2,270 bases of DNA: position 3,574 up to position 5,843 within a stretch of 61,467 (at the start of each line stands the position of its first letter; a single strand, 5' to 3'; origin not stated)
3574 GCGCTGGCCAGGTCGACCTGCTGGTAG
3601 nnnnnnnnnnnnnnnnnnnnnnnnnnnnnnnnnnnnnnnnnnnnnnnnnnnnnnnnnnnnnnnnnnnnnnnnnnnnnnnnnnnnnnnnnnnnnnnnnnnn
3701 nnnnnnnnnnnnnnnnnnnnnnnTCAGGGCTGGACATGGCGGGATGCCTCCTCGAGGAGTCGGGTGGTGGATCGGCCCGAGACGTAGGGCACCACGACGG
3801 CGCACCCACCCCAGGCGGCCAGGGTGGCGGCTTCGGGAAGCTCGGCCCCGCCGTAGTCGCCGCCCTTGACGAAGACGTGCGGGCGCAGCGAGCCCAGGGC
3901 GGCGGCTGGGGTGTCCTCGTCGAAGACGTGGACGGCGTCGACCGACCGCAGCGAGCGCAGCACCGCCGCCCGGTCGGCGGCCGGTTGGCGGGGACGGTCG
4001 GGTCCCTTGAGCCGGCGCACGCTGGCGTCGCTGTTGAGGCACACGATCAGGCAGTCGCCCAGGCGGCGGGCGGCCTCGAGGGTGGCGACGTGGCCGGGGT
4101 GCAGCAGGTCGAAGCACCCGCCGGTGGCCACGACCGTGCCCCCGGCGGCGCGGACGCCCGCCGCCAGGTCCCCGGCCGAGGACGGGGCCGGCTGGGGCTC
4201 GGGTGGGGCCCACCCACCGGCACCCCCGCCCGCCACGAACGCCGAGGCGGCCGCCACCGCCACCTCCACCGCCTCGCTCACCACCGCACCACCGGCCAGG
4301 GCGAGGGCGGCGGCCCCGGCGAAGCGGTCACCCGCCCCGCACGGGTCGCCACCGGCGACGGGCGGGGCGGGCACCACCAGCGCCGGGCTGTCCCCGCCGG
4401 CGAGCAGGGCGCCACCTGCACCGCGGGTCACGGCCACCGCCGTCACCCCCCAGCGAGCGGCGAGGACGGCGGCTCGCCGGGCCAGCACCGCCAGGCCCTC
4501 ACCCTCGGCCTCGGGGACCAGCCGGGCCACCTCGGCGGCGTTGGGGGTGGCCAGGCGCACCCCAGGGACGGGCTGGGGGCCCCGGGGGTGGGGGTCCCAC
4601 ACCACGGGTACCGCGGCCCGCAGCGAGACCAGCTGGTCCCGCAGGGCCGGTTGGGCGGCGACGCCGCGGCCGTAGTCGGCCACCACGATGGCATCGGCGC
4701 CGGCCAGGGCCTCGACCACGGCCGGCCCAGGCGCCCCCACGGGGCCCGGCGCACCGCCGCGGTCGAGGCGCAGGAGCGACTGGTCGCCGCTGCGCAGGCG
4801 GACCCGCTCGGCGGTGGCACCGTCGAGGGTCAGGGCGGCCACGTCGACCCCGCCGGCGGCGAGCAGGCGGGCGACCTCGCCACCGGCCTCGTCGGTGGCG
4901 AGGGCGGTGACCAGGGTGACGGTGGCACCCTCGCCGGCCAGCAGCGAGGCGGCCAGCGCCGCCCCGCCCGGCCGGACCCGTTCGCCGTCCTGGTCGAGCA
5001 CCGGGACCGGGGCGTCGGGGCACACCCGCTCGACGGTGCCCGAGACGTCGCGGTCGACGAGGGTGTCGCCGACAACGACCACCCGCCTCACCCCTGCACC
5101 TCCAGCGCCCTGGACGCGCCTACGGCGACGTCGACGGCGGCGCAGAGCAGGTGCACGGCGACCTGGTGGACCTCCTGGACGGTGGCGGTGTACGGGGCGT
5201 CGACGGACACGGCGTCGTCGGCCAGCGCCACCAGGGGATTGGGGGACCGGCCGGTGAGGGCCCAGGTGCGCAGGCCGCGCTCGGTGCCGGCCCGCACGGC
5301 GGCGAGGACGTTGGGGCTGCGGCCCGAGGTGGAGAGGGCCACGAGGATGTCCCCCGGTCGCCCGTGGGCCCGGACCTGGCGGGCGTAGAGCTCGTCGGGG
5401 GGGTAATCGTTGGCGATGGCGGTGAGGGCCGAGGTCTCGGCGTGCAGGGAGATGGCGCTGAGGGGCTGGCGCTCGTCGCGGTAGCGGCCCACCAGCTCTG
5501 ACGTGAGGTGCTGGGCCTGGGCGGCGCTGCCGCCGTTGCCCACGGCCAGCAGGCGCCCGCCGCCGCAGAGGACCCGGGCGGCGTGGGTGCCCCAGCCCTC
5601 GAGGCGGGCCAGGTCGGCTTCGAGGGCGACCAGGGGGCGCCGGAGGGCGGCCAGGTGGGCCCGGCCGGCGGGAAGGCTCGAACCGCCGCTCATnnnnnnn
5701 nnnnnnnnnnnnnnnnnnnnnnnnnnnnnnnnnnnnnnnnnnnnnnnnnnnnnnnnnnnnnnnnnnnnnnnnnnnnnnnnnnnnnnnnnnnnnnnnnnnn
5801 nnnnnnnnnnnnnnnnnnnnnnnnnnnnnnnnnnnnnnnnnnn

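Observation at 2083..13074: Ten-gene, translationally coupled ADP-heptose glycan operon in an actinobacterial-type genome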

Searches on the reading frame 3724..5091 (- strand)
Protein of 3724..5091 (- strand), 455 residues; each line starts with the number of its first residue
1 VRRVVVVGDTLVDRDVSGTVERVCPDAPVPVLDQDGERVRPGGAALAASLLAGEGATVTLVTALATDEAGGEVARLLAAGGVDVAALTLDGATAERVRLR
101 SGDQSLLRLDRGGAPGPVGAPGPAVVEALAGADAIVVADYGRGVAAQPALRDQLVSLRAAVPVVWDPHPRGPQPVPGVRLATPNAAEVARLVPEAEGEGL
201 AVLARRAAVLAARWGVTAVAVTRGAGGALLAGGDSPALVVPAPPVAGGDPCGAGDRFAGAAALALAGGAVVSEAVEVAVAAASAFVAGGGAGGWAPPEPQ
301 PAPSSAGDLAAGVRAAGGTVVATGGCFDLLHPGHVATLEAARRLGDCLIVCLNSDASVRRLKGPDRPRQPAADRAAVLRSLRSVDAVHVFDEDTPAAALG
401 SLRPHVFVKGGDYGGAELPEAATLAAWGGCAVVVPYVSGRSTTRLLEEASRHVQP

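Call 4: search_protein_families(library=pfam, proteins=[window:3724-5091:-], max_evalue=0.001)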
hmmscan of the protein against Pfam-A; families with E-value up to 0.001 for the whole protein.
window:3724-5091:- (455 aa): 2 families
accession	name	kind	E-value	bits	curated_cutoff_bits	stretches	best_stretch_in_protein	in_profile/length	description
PF00294.29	PfkB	-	4.6e-24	85.7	25.8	1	1-292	1-296/302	pfkB family carbohydrate kinase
PF01467.32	CTP_transf_like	-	2.3e-15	57.4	21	1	323-413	2-90/133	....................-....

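Call 5: search_protein_families(library=ncbifam, proteins=[window:3724-5091:-], max_evalue=0.001)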
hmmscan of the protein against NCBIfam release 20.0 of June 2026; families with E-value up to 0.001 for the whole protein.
window:3724-5091:- (455 aa): 14 families
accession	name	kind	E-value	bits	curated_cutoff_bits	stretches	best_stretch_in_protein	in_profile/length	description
NF008454.0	PRK11316.1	equivalog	1e-77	261.8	521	1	3-448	12-470/475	bifunctional D-glycero-beta-D-manno-heptose-7-phosphate kinase/D-glycero-beta-D-manno-heptose 1-phosphate adenylyltransferase HldE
TIGR02199.1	rfaE_dom_II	equivalog_domain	1.3e-51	174.2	181.5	1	310-449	3-142/144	D-glycero-beta-D-manno-heptose 1-phosphate adenylyltransferase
TIGR02198.1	rfaE_dom_I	equivalog_domain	6.1e-40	137.3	345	1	2-291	8-302/315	D-glycero-beta-D-manno-heptose-7-phosphate kinase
TIGR02152.1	D_ribokin_bact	equivalog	1.5e-14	54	299.65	1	159-294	153-289/298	ribokinase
TIGR00125.1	cyt_tran_rel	domain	1.1e-13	51.1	27.7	1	320-385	1-63/65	adenylyltransferase/cytidyltransferase family protein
TIGR03168.1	1-PFK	subfamily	3.3e-09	36.1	216.4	1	180-287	179-283/305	hexose kinase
NF008353.0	PRK11142.1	equivalog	1.1e-08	34.9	341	1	178-291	179-289/307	ribokinase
TIGR01518.1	g3p_cytidyltrns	equivalog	9.5e-08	32.2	165.4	1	322-388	2-66/125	glycerol-3-phosphate cytidylyltransferase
TIGR03828.1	pfkB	equivalog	1.6e-07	30.7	292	1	180-287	179-283/305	1-phosphofructokinase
NF001985.0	PRK00777.1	subfamily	5.4e-07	29.8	104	1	321-379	7-63/157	pantetheine-phosphate adenylyltransferase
NF007632.0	PRK10294.1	equivalog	1.3e-05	24.6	353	1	178-285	181-286/310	6-phosphofructokinase II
TIGR04382.1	myo_inos_iolC_N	equivalog_domain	2.9e-05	23.5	300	1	210-288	214-292/309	5-dehydro-2-deoxygluconokinase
NF040938.1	KDG_KDGal_kin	equivalog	7.7e-05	21.9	400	0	212-286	211-284/305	bifunctional 2-dehydro-3-deoxygluconokinase/2-dehydro-3-deoxygalactonokinase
NF041332.1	KDG_KDGal_kin_Halo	equivalog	0.00062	19.3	440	1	206-283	213-289/320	bifunctional 2-dehydro-3-deoxygluconokinase/2-dehydro-3-deoxygalactonokinase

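Call 36: search_solved_structures(query=window:3724-5091:-, max_evalue=0.00001, show_alignments=2)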
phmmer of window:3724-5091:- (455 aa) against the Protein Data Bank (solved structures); distinct sequences matched with E-value up to 0.00001: 6.
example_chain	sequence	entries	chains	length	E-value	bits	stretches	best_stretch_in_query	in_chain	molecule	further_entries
5x9q_A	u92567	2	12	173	7.6e-35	124.1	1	291-449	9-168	Putative cytidylyltransferase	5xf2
4e84_A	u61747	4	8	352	4.8e-20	75.3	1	3-287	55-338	D-beta-D-heptose 7-phosphate kinase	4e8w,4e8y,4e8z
3elb_A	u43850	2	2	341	1.4e-12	50.7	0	322-387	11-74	Ethanolamine-phosphate cytidylyltransferase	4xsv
5x3d_A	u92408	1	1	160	9.5e-11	44.7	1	319-446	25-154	Phosphoenolpyruvate phosphomutase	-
1coz_A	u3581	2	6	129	2.1e-07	33.7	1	321-448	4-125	PROTEIN (GLYCEROL-3-PHOSPHATE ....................) | glycerol-3-phosphate cytidylyltransferase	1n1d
6ilr_A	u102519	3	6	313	1.7e-06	30.7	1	157-291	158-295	Ribokinase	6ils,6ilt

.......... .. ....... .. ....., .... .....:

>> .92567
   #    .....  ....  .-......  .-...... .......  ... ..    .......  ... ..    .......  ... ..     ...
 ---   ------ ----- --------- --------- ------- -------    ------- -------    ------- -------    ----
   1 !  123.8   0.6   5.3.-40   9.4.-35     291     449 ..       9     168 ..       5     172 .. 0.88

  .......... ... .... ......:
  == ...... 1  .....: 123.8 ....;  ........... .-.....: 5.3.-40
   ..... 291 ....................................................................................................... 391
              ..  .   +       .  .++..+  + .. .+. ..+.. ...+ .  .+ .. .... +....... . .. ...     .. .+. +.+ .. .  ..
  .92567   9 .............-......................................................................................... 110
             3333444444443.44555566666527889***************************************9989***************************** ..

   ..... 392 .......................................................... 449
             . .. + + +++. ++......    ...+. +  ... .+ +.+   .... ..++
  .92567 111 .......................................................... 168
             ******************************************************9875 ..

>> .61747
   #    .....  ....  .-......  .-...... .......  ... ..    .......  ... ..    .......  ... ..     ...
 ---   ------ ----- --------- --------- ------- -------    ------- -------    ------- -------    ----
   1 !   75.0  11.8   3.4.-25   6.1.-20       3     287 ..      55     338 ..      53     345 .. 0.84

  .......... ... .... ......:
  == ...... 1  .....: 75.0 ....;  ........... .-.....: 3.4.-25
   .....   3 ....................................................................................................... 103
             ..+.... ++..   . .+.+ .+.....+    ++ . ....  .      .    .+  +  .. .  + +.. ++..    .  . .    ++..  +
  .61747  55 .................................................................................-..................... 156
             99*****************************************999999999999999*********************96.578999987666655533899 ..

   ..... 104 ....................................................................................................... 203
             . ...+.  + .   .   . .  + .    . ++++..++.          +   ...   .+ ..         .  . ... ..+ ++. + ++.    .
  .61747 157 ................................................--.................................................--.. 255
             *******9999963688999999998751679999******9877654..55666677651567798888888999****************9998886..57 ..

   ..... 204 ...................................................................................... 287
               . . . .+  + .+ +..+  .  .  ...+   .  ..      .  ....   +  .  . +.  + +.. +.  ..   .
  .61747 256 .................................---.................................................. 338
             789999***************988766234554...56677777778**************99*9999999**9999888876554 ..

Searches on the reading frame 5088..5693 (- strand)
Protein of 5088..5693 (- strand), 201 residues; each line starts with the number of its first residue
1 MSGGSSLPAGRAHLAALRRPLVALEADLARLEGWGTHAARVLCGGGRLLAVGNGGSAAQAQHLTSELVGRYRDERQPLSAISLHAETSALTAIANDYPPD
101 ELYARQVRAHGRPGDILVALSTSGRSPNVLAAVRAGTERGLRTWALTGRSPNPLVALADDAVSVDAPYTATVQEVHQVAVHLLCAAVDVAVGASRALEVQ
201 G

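Call 4: search_protein_families(library=pfam, proteins=[window:5088-5693:-], max_evalue=0.001)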
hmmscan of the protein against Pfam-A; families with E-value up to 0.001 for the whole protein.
window:5088-5693:- (201 aa): 2 families
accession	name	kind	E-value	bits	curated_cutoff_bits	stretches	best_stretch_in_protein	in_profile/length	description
PF13580.11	SIS_2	-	4.6e-22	79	27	1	25-148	15-138/138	SIS domain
PF01380.27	SIS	-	9.6e-06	25.9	25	1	93-167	33-107/131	SIS domain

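Call 5: search_protein_families(library=ncbifam, proteins=[window:5088-5693:-], max_evalue=0.001)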
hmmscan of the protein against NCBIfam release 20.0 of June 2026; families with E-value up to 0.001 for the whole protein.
window:5088-5693:- (201 aa): 10 families
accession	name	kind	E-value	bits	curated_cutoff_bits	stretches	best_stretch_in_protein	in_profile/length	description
NF010546.0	PRK13936.1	equivalog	1.9e-50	171.4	276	1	39-190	37-191/197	phosphoheptose isomerase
TIGR00441.1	gmhA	equivalog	2.3e-45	154.4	209.45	1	44-187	10-153/154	D-sedoheptulose 7-phosphate isomerase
NF010547.0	PRK13938.1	equivalog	2.9e-34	118.4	320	1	44-195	44-195/196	D-sedoheptulose 7-phosphate isomerase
NF008138.0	PRK10886.1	equivalog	1.3e-32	113.1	352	1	40-190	36-189/196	DnaA initiator-associating protein DiaA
NF001628.0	PRK00414.1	equivalog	1.4e-31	109.6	265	1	41-187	40-186/192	D-sedoheptulose 7-phosphate isomerase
NF003915.0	PRK05441.1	subfamily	2.8e-09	36.4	168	1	23-166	40-184/300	N-acetylmuramic acid 6-phosphate etherase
NF009222.0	PRK12570.1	subfamily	6.3e-05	22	255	1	43-164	67-189/307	N-acetylmuramic acid 6-phosphate etherase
TIGR03127.2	RuMP_HxlB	equivalog_domain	0.00017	21.6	160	1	113-171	72-130/178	6-phospho-3-hexuloisomerase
NF008458.0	PRK11337.1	equivalog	0.0002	20.5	378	1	113-170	188-245/293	MurR/RpiR family transcriptional regulator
NF010701.0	PRK14101.1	equivalog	0.00033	19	920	1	112-173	514-574/638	bifunctional transcriptional regulator/glucokinase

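Call 41: find_encoding_contigs(protein=window:5088-5693:-, flank=10000, max_places=5)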
Protein window:5088-5693:- (201 aa): 3 contigs read that carry it; 3 places shown.
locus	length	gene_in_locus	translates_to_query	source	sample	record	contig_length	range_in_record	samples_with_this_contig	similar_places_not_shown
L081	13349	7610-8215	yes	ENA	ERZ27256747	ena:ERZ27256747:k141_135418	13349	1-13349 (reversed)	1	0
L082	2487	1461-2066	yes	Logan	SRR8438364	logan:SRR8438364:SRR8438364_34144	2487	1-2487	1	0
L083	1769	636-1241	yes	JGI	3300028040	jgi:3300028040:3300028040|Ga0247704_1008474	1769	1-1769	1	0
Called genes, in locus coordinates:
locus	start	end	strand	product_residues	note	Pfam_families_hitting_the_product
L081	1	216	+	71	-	?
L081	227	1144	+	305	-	PF13641:Glyco_tranf_2_3, PF00535:Glycos_transf_2, PF10111:Glyco_tranf_2_2 (faint)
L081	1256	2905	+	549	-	PF02543:Carbam_trans_N, PF16861:Carbam_trans_C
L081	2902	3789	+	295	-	PF00535:Glycos_transf_2, PF13641:Glyco_tranf_2_3 (weak), PF10111:Glyco_tranf_2_2 (faint), PF13632:Glyco_trans_2_3 (faint)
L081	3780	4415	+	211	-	PF13419:HAD_2 (weak), PF00702:Hydrolase, PF13242:Hydrolase_like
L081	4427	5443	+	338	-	PF01075:Glyco_transf_9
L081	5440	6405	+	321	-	PF13524:Glyco_trans_1_2, PF13692:Glyco_trans_1_4, PF00534:Glycos_transf_1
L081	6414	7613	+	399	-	PF08323:Glyco_transf_5 (faint), PF20706:GT4-conflict, PF13439:Glyco_transf_4, PF13579:Glyco_trans_4_4, PF00534:Glycos_transf_1, PF13692:Glyco_trans_1_4, PF13524:Glyco_trans_1_2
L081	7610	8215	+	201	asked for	PF13580:SIS_2, PF01380:SIS (weak)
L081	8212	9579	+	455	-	PF00294:PfkB, PF01467:CTP_transf_like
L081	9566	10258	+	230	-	PF00106:adh_short, PF23441:SDR (faint), PF13561:adh_short_C2, PF08659:KR (weak)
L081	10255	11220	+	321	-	PF01075:Glyco_transf_9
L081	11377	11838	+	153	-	-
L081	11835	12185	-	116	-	-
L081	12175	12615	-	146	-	PF01740:STAS, PF13466:STAS_2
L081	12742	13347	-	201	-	?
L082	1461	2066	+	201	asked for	PF13580:SIS_2, PF01380:SIS (weak)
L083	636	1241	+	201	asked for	PF13580:SIS_2, PF01380:SIS (weak)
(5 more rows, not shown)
